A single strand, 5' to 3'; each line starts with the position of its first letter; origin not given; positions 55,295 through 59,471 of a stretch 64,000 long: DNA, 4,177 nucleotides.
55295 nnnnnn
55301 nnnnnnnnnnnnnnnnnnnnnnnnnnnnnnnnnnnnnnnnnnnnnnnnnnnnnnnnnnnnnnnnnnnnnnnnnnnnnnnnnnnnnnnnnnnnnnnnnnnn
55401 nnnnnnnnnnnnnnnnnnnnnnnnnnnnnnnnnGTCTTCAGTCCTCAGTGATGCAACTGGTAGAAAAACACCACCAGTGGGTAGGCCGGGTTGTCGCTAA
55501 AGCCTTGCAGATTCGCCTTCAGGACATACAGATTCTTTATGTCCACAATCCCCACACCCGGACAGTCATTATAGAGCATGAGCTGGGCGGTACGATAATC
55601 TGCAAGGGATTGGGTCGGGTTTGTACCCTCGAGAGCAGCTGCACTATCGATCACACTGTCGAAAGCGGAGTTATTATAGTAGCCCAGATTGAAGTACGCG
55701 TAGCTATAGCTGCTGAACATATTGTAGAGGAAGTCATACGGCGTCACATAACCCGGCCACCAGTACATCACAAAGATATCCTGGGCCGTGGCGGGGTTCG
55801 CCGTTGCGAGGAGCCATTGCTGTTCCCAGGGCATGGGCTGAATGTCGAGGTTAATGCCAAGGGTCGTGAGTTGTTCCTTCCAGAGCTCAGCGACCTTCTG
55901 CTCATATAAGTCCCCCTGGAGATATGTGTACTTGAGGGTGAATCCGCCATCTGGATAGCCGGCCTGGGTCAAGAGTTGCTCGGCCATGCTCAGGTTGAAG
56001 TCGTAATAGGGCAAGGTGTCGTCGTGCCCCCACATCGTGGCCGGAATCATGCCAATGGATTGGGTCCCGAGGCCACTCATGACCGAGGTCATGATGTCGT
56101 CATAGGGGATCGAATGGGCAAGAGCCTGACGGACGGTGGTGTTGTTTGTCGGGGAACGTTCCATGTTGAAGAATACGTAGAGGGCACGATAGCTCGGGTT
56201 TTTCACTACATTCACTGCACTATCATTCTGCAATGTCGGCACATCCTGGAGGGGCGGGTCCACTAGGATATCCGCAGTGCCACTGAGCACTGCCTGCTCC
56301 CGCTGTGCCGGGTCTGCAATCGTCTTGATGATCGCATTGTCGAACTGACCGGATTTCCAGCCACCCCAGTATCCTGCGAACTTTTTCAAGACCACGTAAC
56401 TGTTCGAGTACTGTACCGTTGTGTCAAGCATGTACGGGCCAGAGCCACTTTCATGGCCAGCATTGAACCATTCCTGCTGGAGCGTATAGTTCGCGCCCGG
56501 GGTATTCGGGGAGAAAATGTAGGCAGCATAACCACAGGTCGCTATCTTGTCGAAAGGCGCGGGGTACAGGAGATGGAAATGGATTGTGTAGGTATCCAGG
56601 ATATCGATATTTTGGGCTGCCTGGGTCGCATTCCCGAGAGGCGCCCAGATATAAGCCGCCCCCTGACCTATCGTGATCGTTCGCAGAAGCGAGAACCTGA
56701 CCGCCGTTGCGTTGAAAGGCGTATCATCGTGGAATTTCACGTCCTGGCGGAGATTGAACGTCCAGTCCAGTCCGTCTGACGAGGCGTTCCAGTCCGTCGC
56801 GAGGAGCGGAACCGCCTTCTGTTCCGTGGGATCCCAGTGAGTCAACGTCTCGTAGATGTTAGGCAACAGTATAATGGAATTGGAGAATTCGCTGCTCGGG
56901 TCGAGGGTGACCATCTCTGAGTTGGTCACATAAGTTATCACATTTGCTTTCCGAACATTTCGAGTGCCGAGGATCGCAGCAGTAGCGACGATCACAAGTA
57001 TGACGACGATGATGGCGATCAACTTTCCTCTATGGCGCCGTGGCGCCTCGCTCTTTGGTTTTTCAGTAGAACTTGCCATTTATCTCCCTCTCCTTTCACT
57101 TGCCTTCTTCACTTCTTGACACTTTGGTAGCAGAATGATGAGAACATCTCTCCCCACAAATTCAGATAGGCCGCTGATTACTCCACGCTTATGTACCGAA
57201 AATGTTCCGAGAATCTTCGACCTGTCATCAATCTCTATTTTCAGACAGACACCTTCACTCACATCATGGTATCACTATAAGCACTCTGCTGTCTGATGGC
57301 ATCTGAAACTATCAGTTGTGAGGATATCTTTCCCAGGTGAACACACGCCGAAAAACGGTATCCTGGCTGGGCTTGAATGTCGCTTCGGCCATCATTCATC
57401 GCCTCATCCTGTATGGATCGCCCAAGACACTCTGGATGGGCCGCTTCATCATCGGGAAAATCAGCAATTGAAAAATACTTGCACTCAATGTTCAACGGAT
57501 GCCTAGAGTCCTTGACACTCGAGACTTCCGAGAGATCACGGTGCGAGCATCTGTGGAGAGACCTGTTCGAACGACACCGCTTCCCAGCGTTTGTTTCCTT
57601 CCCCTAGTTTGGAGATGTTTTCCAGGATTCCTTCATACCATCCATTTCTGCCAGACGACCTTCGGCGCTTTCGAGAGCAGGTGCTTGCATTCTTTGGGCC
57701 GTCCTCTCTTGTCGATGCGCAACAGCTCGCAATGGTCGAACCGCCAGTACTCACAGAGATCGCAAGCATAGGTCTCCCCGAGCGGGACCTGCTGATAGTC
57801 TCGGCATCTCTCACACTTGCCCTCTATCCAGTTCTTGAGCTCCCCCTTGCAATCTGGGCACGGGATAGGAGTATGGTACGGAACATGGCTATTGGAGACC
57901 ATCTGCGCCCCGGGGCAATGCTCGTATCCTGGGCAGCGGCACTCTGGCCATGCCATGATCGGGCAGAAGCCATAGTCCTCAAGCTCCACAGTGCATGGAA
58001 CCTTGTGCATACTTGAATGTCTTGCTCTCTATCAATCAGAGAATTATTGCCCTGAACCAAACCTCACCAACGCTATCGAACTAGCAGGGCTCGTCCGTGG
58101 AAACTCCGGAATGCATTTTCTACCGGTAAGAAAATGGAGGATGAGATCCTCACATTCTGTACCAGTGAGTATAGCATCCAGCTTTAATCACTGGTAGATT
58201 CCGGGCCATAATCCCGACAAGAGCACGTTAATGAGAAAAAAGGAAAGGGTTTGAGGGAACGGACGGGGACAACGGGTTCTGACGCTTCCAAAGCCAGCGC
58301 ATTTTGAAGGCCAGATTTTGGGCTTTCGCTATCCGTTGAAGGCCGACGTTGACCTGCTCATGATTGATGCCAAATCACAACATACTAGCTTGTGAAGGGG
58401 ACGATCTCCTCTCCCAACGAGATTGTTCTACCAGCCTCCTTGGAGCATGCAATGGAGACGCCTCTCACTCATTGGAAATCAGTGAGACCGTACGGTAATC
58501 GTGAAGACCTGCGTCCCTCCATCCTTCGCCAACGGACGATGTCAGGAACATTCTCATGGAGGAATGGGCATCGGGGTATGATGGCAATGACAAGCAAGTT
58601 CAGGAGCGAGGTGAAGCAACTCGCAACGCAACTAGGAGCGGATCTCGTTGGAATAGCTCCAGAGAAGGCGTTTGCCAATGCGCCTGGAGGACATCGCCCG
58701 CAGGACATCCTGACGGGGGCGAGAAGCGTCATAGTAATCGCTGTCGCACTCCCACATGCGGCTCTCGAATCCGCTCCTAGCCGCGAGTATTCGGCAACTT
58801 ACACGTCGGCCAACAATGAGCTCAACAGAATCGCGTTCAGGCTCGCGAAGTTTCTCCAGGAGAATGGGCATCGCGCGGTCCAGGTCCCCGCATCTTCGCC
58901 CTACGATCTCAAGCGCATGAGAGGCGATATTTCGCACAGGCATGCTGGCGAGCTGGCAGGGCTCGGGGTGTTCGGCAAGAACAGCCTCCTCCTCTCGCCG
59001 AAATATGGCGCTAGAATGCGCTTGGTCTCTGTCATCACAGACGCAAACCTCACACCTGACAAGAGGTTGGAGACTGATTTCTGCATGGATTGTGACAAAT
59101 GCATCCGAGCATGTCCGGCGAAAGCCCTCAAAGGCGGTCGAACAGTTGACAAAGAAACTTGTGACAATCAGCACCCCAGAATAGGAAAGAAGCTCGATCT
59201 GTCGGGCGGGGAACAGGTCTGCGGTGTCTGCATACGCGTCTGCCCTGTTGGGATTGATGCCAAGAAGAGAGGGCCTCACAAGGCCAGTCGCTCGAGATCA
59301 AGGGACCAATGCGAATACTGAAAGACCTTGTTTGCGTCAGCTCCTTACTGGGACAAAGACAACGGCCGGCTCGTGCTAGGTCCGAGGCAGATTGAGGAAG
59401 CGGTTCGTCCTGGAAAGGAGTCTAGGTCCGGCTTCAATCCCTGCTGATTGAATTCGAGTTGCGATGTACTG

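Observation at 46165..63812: ~17.6-kb accessory island bounded by an integrase gene and a tRNA-3'-end-like sequence, loaded with peptide-catabolism genes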

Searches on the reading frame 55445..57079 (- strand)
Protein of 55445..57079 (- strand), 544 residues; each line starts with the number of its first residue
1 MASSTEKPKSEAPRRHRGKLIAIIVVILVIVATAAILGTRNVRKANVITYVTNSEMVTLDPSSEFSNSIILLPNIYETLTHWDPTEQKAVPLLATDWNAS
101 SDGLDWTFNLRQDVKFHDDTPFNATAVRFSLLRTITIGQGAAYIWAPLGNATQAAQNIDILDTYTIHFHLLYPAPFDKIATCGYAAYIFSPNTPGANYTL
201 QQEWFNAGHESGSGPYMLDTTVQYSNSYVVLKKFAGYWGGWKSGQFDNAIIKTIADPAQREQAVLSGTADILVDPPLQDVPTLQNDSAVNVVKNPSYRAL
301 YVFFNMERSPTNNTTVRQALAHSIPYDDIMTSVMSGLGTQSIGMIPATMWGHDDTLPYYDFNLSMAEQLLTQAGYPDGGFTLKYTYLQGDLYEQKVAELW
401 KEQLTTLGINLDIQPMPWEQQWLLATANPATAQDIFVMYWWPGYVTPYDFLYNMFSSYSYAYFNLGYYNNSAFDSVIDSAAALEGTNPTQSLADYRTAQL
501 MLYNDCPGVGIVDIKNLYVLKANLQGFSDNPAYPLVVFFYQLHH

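Call 7: search_protein_families(library=pfam, proteins=[window:55445-57079:-])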
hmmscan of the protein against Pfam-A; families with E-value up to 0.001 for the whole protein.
window:55445-57079:- (544 aa): 1 family
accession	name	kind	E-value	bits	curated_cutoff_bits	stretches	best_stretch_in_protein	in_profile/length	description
PF00496.27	SBP_bac_5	-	2.8e-81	273.9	32.4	1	89-459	2-365/368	Bacterial extracellular solute-binding proteins, family 5 Middle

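Call 72: search_protein_families(library=ncbifam, max_evalue=0.01, proteins=[window:55445-57079:-])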
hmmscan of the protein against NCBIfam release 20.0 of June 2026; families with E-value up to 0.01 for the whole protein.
window:55445-57079:- (544 aa): 11 families
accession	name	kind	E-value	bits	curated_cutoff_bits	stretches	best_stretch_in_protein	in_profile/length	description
NF011942.0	PRK15413.1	equivalog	8.8e-41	140.1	594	1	28-528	10-497/512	glutathione ABC transporter substrate-binding protein GsiB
NF043070.1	DppA_dipep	equivalog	7.2e-37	127.1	1005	1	74-513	59-505/535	dipeptide ABC transporter periplasmic-binding protein DppA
TIGR02294.1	nickel_nikA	equivalog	1.1e-34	119.9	393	1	45-525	5-484/501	nickel ABC transporter substrate-binding protein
NF045468.1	Opp5A_nikA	equivalog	5.8e-34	117.4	600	1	42-377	14-320/488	nickel ABC transporter substrate-binding protein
NF011689.0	PRK15109.1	equivalog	1.8e-33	116.1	560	1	22-527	6-523/547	ABC transporter substrate-binding protein SapA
TIGR04028.1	SBP_KPN_01854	hypoth_equivalog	1.3e-24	86.7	468.5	1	48-378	2-334/509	TIGR04028 family ABC transporter substrate-binding protein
NF047575.1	opine_bind_CntA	exception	1.6e-24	86.4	800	1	21-414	9-410/535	staphylopine-dependent metal ABC transporter substrate-binding lipoprotein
NF011684.0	PRK15104.1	equivalog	6.7e-21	74.6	947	1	21-528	10-525/543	oligopeptide ABC transporter substrate-binding protein OppA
NF045467.1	Opp4A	equivalog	7.6e-20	70.7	650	1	212-528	209-542/556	oligopeptide ABC transporter substrate-binding protein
NF007287.0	PRK09755.1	equivalog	9.5e-17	61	1098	2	275-528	267-517/535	ABC transporter substrate-binding protein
NF010149.0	PRK13626.1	equivalog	0.0037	16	476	0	52-136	126-210/552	HTH-type transcriptional regulator SgrR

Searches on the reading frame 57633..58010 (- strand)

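Call 71: search_protein_families(library=pfam, max_evalue=0.1, proteins=[window:57633-58010:-])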
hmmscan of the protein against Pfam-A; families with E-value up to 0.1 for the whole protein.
window:57633-58010:- (125 aa): 0 families

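Call 72: search_protein_families(library=ncbifam, max_evalue=0.01, proteins=[window:57633-58010:-])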
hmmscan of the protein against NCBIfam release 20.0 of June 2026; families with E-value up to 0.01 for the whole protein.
window:57633-58010:- (125 aa): 1 family
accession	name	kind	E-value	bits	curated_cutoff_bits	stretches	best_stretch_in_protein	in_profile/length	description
NF010894.0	PRK14301.1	equivalog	0.0013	17.8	548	1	28-74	163-208/373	chaperone protein DnaJ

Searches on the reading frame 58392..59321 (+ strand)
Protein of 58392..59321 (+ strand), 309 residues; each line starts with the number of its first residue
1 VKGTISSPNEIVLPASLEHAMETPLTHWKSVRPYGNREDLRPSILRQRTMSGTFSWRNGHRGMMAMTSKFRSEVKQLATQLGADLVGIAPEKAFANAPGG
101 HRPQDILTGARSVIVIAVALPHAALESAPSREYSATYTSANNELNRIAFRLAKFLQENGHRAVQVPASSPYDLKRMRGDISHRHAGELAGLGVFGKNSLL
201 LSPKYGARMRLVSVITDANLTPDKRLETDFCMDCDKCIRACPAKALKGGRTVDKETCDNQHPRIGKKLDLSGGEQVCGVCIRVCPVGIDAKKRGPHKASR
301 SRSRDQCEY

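Call 7: search_protein_families(library=pfam, proteins=[window:58392-59321:+])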
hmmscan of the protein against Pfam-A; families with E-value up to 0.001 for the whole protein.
window:58392-59321:+ (309 aa): 5 families
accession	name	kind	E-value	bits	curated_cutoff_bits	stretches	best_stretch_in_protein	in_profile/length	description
PF13484.11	Fer4_16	-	1.7e-07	32.4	30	1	231-286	2-65/66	4Fe-4S double cluster binding domain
PF12838.12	Fer4_7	-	0.00012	22.9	27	1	231-288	2-52/52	4Fe-4S dicluster domain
PF13237.11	Fer4_10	-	0.00012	22.4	25.5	0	226-249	4-22/53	4Fe-4S dicluster domain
PF00037.32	Fer4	-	0.00012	22.1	21.1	0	228-247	5-24/24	4Fe-4S binding domain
PF13187.11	Fer4_9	-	0.00014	22.2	27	0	229-245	35-51/52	4Fe-4S dicluster domain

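Call 72: search_protein_families(library=ncbifam, max_evalue=0.01, proteins=[window:58392-59321:+])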
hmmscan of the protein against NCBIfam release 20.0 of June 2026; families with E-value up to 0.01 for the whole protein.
window:58392-59321:+ (309 aa): 14 families
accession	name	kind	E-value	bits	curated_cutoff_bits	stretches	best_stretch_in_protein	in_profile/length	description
TIGR02486.1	RDH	subfamily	1.7e-19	70.8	160.35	1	106-287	83-279/314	reductive dehalogenase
TIGR00276.1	TIGR00276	equivalog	5.6e-18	65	200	1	101-287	51-244/337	tRNA epoxyqueuosine(34) reductase QueG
NF040864.1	HgcB_ferredoxin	equivalog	0.00017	21.4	99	0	227-247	42-62/93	mercury methylation ferredoxin HgcB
NF004541.0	PRK05888.2-2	equivalog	0.00036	20.4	217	1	225-287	57-109/168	NADH-quinone oxidoreductase subunit NuoI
NF045874.1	Vhu_polyferre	exception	0.00062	18.6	600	1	215-286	278-343/381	F420-non-reducing hydrogenase associated-polyferredoxin VhuB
NF058577.1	FdxA_fam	equivalog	0.0012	19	65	0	228-257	6-38/52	4Fe-4S ferredoxin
NF038196.1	ferrodoxin_EFR1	subfamily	0.0016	18.5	75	0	229-250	184-233/242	EFR1 family ferrodoxin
TIGR01971.1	NuoI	subfamily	0.0018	17.9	113.05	1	227-287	40-96/121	NADH-quinone oxidoreductase, chain I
NF005745.0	PRK07569.1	equivalog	0.0026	17.2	333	0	213-258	177-220/238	bidirectional hydrogenase complex protein HoxU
NF004546.0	PRK05888.3-3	equivalog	0.0039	16.6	260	1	226-286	61-121/196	NADH-quinone oxidoreductase subunit NuoI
TIGR02512.1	FeFe_hydrog_A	subfamily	0.004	16.1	405.95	1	227-287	5-65/375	[FeFe] hydrogenase, group A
NF042909.1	FMH_DH_FwdF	exception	0.0055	15.8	375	0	227-287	136-309/336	tungsten-dependent formylmethanofuran dehydrogenase subunit FwdF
NF004914.0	PRK06273.1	equivalog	0.0059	16.4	163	0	206-251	28-73/167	ferredoxin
NF007205.0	PRK09626.1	equivalog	0.0083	16.1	93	0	227-247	15-35/105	2-oxoglutarate-acceptor oxidoreductase subunit OorD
